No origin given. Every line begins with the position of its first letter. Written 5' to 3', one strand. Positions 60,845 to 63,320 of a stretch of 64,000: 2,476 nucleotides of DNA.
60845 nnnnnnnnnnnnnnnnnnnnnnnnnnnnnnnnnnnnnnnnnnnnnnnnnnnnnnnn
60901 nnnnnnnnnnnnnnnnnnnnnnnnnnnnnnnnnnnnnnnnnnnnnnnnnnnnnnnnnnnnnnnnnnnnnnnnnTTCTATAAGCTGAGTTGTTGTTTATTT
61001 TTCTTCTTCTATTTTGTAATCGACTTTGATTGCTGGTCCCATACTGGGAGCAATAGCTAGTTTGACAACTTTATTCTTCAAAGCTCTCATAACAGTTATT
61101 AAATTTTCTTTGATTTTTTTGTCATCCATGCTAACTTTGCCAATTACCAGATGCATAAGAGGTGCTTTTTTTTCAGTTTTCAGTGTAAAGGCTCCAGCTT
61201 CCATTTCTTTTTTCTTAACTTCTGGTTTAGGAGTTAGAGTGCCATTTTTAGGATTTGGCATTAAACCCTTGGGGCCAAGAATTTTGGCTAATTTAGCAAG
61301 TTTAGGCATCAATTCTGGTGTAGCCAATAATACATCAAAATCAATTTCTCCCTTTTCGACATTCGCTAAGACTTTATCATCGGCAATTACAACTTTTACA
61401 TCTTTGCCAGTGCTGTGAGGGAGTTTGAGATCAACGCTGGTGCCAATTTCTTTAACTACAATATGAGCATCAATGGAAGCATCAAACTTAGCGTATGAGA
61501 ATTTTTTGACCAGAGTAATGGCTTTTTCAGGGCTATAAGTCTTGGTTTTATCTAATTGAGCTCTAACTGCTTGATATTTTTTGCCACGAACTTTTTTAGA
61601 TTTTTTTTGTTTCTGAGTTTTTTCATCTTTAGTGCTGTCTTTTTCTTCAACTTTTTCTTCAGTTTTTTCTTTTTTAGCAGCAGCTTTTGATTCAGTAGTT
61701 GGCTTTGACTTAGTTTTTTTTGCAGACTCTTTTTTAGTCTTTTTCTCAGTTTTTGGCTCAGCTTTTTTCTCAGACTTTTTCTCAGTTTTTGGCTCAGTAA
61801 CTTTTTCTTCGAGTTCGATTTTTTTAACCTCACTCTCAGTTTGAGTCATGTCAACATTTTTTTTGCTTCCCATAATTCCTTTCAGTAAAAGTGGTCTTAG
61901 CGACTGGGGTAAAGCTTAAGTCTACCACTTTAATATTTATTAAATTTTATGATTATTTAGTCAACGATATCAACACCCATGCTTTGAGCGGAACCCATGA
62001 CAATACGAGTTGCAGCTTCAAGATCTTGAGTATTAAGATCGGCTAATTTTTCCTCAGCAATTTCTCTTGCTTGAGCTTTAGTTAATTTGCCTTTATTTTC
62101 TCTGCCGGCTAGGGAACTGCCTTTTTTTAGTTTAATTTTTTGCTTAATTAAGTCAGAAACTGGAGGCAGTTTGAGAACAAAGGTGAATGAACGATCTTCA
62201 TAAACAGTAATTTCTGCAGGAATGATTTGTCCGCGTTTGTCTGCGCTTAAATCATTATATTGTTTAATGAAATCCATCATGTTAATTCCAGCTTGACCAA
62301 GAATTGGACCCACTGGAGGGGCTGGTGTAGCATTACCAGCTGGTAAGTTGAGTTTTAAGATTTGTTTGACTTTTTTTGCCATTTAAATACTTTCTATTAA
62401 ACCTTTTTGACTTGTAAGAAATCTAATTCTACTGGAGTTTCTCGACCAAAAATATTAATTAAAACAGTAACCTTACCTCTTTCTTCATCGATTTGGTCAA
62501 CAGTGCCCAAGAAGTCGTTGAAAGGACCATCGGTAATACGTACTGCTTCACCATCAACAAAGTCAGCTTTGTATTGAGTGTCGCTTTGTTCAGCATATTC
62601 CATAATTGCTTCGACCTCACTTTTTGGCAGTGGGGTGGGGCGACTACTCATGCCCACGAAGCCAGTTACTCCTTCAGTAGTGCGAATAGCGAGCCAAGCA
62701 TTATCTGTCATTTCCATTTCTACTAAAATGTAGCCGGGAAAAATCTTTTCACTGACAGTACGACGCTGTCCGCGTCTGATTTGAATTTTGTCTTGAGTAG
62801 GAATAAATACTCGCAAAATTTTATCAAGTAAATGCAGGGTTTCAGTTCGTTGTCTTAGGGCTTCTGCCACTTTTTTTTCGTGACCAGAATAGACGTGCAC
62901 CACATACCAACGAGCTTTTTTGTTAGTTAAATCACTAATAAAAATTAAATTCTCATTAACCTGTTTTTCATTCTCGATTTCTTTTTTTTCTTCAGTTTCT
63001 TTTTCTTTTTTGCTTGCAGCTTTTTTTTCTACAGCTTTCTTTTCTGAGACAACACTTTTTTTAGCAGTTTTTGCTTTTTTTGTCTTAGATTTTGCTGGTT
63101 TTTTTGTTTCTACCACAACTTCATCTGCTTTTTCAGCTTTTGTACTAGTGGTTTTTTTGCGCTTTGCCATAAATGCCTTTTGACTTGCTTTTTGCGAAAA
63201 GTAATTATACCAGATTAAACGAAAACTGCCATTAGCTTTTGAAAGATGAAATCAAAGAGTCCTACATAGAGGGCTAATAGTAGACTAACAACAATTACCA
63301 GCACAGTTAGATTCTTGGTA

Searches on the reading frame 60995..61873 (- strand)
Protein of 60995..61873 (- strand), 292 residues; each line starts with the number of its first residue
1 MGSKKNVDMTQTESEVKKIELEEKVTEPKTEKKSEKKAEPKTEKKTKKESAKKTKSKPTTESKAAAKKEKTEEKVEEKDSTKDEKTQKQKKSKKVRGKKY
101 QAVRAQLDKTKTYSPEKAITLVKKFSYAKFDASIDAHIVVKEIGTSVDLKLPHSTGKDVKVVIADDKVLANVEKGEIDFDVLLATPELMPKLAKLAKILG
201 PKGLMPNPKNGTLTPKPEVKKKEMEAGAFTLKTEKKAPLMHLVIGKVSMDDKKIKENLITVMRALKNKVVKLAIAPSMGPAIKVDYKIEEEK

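Call 71: search_protein_families(library=pfam, proteins=[window:60995-61873:-], max_evalue=0.001)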
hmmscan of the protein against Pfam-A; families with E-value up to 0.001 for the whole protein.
window:60995-61873:- (292 aa): 1 family
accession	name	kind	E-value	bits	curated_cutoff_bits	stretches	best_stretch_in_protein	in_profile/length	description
PF00687.26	Ribosomal_L1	-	2.6e-24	86.3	32.2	1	170-269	75-180/198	Ribosomal protein L1p/L10e family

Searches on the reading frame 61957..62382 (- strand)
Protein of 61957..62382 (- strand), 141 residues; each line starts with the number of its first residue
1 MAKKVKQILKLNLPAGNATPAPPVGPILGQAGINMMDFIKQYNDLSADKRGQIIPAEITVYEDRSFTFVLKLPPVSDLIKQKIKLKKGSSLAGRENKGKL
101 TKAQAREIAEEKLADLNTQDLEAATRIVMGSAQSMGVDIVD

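Call 71: search_protein_families(library=pfam, proteins=[window:61957-62382:-], max_evalue=0.001)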
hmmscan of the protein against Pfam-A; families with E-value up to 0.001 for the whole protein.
window:61957-62382:- (141 aa): 2 families
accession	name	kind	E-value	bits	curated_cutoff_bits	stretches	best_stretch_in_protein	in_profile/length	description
PF03946.19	Ribosomal_L11_N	-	5.2e-24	84.2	32.9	1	9-66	1-58/58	Ribosomal protein L11, N-terminal domain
PF00298.24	Ribosomal_L11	-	5.4e-21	75.2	21.4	1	71-139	1-69/69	Ribosomal protein L11, RNA binding domain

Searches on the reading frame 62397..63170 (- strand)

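Call 71: search_protein_families(library=pfam, proteins=[window:62397-63170:-], max_evalue=0.001)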
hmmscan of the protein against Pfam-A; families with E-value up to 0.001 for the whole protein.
window:62397-63170:- (257 aa): 2 families
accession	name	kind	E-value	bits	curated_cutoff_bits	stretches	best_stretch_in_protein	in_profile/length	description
PF02357.24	NusG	-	1.6e-29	102.7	22.2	1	87-190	2-93/93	Transcription termination factor nusG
PF00467.35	KOW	-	1.4e-05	25.2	22.3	1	207-236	2-31/32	KOW motif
